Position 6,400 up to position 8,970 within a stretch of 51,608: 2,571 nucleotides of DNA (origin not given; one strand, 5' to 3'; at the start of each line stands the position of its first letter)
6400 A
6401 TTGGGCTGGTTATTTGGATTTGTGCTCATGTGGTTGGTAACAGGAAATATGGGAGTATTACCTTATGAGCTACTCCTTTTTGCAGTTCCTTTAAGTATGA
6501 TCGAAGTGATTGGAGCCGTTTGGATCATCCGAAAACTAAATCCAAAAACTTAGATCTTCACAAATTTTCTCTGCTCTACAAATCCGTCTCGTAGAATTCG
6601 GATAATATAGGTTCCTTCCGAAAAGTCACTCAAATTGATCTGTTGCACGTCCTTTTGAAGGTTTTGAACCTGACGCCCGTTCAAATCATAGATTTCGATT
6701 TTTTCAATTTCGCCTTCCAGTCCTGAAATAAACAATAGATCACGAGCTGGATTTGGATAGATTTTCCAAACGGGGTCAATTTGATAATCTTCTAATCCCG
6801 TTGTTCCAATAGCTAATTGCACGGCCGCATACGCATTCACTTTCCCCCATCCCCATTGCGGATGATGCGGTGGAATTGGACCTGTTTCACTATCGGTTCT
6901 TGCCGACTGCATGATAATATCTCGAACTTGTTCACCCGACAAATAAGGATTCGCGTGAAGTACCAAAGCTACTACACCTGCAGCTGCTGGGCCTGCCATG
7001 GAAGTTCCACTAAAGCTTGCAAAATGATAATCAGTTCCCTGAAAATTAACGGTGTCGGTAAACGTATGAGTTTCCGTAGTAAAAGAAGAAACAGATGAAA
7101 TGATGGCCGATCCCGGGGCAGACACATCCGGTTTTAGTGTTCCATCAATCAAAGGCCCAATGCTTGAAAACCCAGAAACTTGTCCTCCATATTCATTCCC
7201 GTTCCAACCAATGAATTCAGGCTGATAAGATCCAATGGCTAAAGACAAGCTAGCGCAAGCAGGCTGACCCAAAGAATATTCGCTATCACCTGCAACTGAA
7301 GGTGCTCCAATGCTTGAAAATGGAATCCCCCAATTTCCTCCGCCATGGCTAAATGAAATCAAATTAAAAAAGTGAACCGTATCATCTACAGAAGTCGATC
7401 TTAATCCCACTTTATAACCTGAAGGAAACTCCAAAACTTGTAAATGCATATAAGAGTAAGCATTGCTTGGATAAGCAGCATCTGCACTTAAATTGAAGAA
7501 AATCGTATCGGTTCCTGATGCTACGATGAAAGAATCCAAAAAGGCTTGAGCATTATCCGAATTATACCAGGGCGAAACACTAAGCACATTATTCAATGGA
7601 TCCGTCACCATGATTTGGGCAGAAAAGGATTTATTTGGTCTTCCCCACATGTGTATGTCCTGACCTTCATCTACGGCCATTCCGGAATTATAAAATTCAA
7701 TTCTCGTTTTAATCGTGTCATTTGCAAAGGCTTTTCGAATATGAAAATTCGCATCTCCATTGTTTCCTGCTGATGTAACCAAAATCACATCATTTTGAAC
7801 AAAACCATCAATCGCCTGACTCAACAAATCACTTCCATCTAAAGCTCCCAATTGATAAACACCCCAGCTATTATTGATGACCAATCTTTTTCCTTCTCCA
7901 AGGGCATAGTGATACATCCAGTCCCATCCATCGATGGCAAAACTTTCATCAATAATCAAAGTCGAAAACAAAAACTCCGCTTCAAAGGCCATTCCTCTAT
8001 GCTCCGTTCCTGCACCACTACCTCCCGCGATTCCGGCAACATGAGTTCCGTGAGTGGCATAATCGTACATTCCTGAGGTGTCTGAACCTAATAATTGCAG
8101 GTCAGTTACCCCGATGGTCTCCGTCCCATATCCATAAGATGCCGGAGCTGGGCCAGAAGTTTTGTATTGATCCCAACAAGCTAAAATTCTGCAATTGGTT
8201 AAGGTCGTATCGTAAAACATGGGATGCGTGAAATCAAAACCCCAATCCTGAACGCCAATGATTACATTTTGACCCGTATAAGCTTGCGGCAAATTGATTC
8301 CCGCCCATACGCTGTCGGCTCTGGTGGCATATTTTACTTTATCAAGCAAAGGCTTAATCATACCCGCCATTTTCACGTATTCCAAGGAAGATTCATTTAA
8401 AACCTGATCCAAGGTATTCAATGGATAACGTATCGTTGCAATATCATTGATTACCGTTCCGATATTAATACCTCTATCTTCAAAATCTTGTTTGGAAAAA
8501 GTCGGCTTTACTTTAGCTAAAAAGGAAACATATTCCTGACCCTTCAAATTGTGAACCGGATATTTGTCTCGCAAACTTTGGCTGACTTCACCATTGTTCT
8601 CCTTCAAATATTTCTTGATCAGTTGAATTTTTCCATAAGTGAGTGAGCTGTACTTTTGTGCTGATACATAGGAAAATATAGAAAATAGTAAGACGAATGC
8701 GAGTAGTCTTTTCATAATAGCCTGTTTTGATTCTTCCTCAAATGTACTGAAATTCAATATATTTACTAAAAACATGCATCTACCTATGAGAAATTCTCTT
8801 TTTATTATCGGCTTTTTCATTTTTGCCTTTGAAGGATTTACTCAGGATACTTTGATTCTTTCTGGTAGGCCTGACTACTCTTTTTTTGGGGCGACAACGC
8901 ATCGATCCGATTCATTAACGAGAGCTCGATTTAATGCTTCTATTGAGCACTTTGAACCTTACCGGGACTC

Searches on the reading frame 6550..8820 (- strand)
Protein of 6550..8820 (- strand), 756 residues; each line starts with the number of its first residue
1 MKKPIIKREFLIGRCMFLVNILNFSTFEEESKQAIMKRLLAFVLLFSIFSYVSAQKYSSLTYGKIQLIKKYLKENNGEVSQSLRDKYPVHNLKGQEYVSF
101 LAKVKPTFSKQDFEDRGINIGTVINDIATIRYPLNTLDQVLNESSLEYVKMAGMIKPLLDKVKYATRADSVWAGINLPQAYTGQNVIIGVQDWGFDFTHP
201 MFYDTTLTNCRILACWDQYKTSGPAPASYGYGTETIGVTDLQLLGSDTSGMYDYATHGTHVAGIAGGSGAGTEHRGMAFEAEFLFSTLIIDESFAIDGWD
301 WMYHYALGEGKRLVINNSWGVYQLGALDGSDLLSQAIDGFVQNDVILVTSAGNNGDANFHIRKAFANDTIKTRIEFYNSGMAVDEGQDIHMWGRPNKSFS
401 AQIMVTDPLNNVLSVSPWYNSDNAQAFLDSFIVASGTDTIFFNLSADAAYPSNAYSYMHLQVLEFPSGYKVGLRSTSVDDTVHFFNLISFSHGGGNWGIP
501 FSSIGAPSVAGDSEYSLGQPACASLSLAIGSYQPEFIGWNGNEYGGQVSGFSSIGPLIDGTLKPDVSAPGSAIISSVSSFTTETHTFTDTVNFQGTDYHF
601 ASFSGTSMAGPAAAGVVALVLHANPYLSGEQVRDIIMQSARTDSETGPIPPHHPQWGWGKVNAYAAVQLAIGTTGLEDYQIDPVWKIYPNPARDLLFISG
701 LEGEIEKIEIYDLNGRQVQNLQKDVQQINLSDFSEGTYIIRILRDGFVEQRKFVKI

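Call 51: find_encoding_contigs(protein=window:6550-8820:-, flank=10000, max_places=1)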
Protein window:6550-8820:- (756 aa): no gene with exactly this product is on record in the collection.

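Call 52: search_protein_families(library=pfam, proteins=[window:6550-8820:-], max_evalue=0.00001)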
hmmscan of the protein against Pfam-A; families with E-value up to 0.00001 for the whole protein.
window:6550-8820:- (756 aa): 2 families
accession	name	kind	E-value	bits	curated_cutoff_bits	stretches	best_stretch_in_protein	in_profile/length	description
PF00082.27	Peptidase_S8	-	1.3e-39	136.7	21.8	1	183-643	1-276/288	Subtilase family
PF18962.6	Por_Secre_tail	-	4.7e-13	49.7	27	1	687-752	1-72/75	Secretion system C-terminal sorting domain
